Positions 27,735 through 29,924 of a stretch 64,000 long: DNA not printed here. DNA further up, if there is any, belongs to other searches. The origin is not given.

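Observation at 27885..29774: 629-aa lipoprotein with a long coiled-coil/charged middle region and TbpB-like C-lobe; ligand unknown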

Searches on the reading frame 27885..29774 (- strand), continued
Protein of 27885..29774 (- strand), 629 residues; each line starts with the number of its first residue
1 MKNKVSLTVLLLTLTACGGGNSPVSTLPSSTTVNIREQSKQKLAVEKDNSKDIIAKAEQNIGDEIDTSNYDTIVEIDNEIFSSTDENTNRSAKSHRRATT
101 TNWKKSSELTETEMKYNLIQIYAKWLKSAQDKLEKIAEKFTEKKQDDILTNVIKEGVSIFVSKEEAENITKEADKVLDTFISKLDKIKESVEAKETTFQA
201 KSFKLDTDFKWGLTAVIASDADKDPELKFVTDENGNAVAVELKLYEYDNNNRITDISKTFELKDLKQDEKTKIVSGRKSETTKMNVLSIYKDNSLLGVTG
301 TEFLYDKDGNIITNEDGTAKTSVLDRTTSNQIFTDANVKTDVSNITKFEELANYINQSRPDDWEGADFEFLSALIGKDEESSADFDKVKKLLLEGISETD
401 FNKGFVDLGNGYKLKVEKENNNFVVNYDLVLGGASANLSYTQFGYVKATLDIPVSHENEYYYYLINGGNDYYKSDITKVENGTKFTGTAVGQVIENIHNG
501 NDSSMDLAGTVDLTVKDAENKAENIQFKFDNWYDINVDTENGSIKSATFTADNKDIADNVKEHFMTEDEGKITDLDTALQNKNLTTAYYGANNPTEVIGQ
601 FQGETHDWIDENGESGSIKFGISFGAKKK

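Call 32: search_protein_representatives(alignment_id=A1)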
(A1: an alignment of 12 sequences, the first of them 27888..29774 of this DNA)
Query: 12 sequences, 586 profile positions. Proteins with E-value up to 0.001 (for the whole library): 357; up to 1e-10: 212; up to 1e-30: 10. The best 150 are listed.
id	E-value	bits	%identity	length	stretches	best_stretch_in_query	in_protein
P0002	2.3e-237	806.1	-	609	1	1-585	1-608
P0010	6.5e-219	745.1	-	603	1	1-585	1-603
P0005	8.0e-217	738.2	-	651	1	1-585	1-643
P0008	1.3e-180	618.7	-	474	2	1-282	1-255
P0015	1.8e-80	288.0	-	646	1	3-585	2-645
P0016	1.1e-47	179.8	-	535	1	1-585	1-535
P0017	3.0e-43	165.1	-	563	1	3-585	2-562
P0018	3.2e-42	161.7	-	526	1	3-586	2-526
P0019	9.6e-42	160.1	-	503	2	1-291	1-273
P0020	9.1e-36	140.4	-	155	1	1-88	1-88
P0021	1.6e-30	123.0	-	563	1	9-584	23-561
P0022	2.4e-30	122.5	-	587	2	131-585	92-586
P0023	6.6e-27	111.1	-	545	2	378-585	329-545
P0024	8.1e-27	110.8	-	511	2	285-585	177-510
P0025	9.5e-27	110.6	-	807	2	230-585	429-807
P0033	2.7e-23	99.2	-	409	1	381-585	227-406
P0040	9.2e-23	97.4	-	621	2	218-586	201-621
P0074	7.0e-19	84.6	-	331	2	342-585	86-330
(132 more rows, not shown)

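Call 35: search_protein_families(library=pfam, alignment_id=A2, max_evalue=0.01)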
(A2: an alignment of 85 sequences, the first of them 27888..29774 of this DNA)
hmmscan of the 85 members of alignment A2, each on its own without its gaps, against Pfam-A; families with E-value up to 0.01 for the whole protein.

A. member 1, window:27888-29774:- (629 aa): 1 family
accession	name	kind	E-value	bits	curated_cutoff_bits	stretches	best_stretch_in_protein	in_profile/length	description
PF02287.20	Dehydratase_SU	-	0.006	17.1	25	0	89-164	53-130/133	Dehydratase small subunit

B. families by the number of members that match (of 85 scanned): 9 families
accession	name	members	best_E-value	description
PF10453.14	NUFIP1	1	0.00051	FMR1-interacting protein 1 (NUFIP1)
PF17141.9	DUF5114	1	0.00064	Domain of unknown function (DUF5114)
PF08555.15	FAM32A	1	0.0022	FAM32A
PF11651.14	P22_CoatProtein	1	0.0031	P22 coat protein - gene protein 5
PF16092.11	CFAP61_N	1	0.0047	Cilia- and flagella-associated protein 61, N-terminal domain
PF02287.20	Dehydratase_SU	1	0.006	Dehydratase small subunit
PF10473.14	CENP-F_leu_zip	1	0.0092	Leucine-rich repeats of kinetochore protein Cenp-F/LEK1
PF16270.11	DUF4923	1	0.0093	Lipocalin-like domain (DUF4923)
PF24586.1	DUF7611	1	0.0096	Domain of unknown function (DUF7611)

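Call 42: list_cluster_members(proteins=[P0014, P0015, P0016, P0021, P0023, P0024, P0025, P0033, P0040, P0161])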
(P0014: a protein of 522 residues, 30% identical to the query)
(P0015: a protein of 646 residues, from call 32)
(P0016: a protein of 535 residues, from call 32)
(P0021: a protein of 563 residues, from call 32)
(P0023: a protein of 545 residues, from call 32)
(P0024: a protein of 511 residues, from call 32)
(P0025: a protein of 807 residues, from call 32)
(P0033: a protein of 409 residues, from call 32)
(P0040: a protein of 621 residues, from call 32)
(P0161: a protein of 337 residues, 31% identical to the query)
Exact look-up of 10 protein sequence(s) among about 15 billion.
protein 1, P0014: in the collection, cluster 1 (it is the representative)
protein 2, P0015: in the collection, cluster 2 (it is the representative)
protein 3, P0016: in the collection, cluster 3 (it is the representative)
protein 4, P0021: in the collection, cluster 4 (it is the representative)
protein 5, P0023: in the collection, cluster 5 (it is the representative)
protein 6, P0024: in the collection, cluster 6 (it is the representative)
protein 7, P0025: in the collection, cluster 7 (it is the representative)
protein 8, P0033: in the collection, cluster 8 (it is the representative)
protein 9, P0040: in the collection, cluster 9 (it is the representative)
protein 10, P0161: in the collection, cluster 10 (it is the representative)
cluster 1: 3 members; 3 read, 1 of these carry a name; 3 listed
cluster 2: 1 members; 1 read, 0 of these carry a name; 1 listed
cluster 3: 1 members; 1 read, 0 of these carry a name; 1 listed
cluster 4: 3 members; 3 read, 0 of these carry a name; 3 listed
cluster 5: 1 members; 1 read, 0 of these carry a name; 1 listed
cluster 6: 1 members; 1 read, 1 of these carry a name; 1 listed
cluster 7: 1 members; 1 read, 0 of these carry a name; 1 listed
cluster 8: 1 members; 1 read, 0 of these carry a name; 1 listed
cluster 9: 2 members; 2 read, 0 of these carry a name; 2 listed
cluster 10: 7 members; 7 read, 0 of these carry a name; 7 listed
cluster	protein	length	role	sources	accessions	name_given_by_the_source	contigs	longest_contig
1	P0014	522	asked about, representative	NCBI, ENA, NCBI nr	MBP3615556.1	MAG: hypothetical protein J6J27_01460 [Alphaproteobacteria bacterium] | hypothetical protein [Alphaproteobacteria bacterium]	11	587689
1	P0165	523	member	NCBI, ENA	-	-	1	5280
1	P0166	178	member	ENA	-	-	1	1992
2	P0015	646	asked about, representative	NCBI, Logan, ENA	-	-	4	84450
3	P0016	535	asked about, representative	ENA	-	-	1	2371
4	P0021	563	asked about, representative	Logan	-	-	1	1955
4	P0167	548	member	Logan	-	-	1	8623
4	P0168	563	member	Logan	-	-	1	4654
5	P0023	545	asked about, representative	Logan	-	-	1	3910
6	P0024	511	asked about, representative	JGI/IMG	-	hypothetical protein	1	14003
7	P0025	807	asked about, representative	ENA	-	-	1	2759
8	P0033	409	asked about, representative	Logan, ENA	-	-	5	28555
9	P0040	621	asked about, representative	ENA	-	-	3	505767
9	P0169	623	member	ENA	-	-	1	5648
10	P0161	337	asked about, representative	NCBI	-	-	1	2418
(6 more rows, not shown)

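Call 43: find_encoding_contigs(protein=P0014, flank=8000, max_places=2)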
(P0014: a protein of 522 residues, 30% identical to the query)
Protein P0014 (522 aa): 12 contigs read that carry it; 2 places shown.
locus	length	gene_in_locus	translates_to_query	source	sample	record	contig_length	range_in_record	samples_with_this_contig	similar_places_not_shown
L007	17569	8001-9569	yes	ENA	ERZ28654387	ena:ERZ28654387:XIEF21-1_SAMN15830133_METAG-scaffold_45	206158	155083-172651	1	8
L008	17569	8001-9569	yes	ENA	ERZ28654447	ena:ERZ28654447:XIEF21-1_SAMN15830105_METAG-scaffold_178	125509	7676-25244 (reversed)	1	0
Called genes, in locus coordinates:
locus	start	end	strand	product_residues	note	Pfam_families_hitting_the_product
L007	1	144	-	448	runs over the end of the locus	PF13742:tRNA_anti_2, PF01336:tRNA_anti-codon (weak), PF02601:Exonuc_VII_L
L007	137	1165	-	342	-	PF00814:TsaD, PF22521:HypF_C_2 (weak)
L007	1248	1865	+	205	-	PF00691:OmpA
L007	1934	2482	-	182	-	-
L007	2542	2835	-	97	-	-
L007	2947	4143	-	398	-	PF00162:PGK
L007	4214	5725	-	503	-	PF00691:OmpA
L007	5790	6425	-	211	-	PF02511:Thy1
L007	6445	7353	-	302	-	-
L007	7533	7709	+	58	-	-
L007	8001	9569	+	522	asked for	-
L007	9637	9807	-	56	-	PF00471:Ribosomal_L33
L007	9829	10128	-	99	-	PF00830:Ribosomal_L28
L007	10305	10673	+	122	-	-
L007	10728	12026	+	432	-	PF05496:RuvB_N, PF00004:AAA, PF07728:AAA_5, PF16193:AAA_assoc_2, PF12002:MgsA_C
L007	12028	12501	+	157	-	-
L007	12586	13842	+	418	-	PF00109:ketoacyl-synt, PF00108:Thiolase_N (faint), PF02801:Ketoacyl-synt_C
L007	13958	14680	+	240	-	PF04402:SIMPL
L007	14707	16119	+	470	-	PF01406:tRNA-synt_1e, PF01921:tRNA-synt_1f (faint), PF09334:tRNA-synt_1g (faint)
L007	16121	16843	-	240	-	PF11967:RecO_N, PF02565:RecO_C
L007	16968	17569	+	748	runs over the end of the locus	PF00521:DNA_topoisoIV, PF03989:DNA_gyraseA_C (weak)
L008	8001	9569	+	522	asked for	-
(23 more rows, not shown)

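Call 44: find_encoding_contigs(protein=P0006, flank=8000, max_places=2)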
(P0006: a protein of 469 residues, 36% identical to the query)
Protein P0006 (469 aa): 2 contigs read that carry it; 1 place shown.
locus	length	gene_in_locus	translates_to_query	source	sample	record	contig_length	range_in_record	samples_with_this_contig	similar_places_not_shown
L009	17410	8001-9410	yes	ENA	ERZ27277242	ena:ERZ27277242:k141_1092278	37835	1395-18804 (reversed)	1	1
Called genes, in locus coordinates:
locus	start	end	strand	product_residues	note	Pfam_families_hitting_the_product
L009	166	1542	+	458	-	PF02321:OEP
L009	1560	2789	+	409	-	PF25917:BSH_RND, PF25919:BSH_CusB (weak), PF25973:BSH_CzcB (weak), PF25876:HH_MFP_RND (weak), PF25954:Beta-barrel_RND_2, PF25990:Beta-barrel_YknX, PF26002:Beta-barrel_AprE (weak)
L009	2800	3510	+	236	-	PF00005:ABC_tran, PF13304:AAA_21 (faint)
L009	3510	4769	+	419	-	PF12704:MacB_PCD, PF02687:FtsX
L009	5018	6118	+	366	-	-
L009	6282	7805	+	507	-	-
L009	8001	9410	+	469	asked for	-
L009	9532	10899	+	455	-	PF04575:SlipAM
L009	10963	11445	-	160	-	-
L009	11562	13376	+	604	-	PF01541:GIY-YIG, PF27096:UvrC_M, PF02151:UVR (faint), PF22920:UvrC_RNaseH, PF08459:UvrC_RNaseH_dom, PF12826:HHH_2, PF14520:HHH_5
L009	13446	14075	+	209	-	PF01066:CDP-OH_P_transf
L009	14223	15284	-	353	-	PF00534:Glycos_transf_1, PF13692:Glyco_trans_1_4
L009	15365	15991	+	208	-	PF01300:Sua5_yciO_yrdC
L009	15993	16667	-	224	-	PF22688:Hda_lid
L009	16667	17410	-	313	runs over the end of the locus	-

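Call 74: find_encoding_contigs(protein=P0002, flank=6000, max_places=2)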
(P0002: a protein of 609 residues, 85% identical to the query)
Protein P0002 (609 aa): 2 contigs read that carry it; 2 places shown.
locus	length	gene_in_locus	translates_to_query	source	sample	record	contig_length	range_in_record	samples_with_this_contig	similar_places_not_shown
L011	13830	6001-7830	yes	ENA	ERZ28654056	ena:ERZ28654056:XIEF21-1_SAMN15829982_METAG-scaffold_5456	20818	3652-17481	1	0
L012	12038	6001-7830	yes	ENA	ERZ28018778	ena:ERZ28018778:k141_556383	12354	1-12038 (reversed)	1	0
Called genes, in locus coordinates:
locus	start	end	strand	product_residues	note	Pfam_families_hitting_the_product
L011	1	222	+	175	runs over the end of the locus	PF02470:MlaD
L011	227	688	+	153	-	PF09923:DUF2155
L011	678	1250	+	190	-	PF09835:DUF2062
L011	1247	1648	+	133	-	PF01648:ACPS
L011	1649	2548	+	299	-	PF10502:Peptidase_S26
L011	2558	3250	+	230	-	PF14622:Ribonucleas_3_3, PF00636:Ribonuclease_3, PF00035:dsrm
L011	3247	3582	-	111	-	-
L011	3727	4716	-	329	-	PF00535:Glycos_transf_2, PF01697:Glyco_transf_92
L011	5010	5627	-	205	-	PF00163:Ribosomal_S4, PF01479:S4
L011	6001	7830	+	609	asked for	-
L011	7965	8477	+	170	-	-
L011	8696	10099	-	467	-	PF04575:SlipAM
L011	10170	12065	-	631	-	PF01501:Glyco_transf_8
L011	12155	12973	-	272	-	-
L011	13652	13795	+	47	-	-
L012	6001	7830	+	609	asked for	-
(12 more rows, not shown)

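Call 75: find_encoding_contigs(protein=P0007, flank=8000, max_places=2)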
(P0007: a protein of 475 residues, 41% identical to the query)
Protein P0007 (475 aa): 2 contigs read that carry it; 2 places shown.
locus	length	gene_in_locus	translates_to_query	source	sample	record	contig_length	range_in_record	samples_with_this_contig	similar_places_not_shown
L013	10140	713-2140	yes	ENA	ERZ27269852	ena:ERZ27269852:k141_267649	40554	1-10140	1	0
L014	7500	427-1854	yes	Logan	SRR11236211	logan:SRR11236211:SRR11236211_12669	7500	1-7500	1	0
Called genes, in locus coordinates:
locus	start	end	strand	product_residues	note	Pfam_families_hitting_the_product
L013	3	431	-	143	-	?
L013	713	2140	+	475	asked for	-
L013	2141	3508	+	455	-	PF04575:SlipAM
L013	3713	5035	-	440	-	PF02463:SMC_N (weak), PF13476:AAA_23 (weak), PF13304:AAA_21, PF13175:AAA_15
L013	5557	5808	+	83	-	-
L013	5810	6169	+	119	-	-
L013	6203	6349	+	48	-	-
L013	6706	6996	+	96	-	-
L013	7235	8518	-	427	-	-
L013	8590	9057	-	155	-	PF00692:dUTPase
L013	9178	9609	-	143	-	-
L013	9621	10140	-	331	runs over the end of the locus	-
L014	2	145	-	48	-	?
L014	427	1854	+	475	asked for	-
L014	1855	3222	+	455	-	PF04575:SlipAM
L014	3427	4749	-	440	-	PF02463:SMC_N (weak), PF13476:AAA_23 (weak), PF13304:AAA_21, PF13175:AAA_15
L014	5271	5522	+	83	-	-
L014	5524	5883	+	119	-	-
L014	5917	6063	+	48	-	-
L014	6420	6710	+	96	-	-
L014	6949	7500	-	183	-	?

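Call 81: search_protein_families(library=pfam, alignment_id=A6, max_evalue=1)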
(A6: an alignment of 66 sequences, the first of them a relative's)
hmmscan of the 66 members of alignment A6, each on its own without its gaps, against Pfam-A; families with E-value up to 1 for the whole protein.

A. member 1, P0101 (455 aa): 1 family
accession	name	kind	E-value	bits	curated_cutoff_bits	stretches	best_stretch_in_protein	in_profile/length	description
PF08770.17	SoxZ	-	0.14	12.3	25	1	247-293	25-71/98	Sulphur oxidation protein SoxZ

B. families by the number of members that match (of 66 scanned): 70 families (the first 25 are shown)
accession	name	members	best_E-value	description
PF08139.17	LPAM_1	3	0.0038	Prokaryotic membrane lipoprotein lipid attachment site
PF08862.16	DUF1829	2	0.00078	Domain of unknown function DUF1829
PF20459.4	DUF6712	2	0.016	Family of unknown function (DUF6712)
PF05031.18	NEAT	2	0.025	Iron Transport-associated domain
PF05267.17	DUF725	2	0.1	Protein of unknown function (DUF725)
PF16344.10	FecR_C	2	0.15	FecR, C-terminal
PF12393.13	Dr_adhesin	2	0.31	Dr family adhesin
PF10473.14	CENP-F_leu_zip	1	0.0092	Leucine-rich repeats of kinetochore protein Cenp-F/LEK1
PF16270.11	DUF4923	1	0.0093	Lipocalin-like domain (DUF4923)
PF21227.3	Myb_DNA-binding_7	1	0.012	Myb-like DNA-binding domain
PF13393.11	tRNA-synt_His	1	0.016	Histidyl-tRNA synthetase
PF00457.24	Glyco_hydro_11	1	0.017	Glycosyl hydrolases family 11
PF01468.23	GA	1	0.022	GA module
PF12403.13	Pax2_C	1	0.022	Paired-box protein 2 C terminal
PF11954.13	DUF3471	1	0.024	Domain of unknown function (DUF3471)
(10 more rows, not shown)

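Call 91: find_encoding_contigs(protein=P0074, flank=8000, max_places=2)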
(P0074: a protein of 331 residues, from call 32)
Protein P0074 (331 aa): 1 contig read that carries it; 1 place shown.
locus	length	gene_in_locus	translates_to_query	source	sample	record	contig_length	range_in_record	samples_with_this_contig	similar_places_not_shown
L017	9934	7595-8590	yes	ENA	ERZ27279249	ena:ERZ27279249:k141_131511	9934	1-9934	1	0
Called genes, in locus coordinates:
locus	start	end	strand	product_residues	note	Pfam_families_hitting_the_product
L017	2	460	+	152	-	?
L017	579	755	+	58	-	-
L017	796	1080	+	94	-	-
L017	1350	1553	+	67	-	-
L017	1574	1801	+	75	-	-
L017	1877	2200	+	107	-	-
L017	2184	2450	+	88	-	-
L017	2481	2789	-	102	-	-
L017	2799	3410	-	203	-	-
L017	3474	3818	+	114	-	-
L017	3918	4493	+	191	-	-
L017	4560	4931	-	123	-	-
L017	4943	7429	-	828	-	-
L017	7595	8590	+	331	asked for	-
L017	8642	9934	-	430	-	?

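Call 92: search_protein_families(library=pfam, proteins=[L017:8642-9934:-, L017:4943-7429:-], max_evalue=0.01)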
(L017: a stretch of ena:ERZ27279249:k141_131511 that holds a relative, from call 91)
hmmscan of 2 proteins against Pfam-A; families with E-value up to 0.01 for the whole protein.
L017:8642-9934:- (430 aa): 0 families

L017:4943-7429:- (828 aa): 0 families
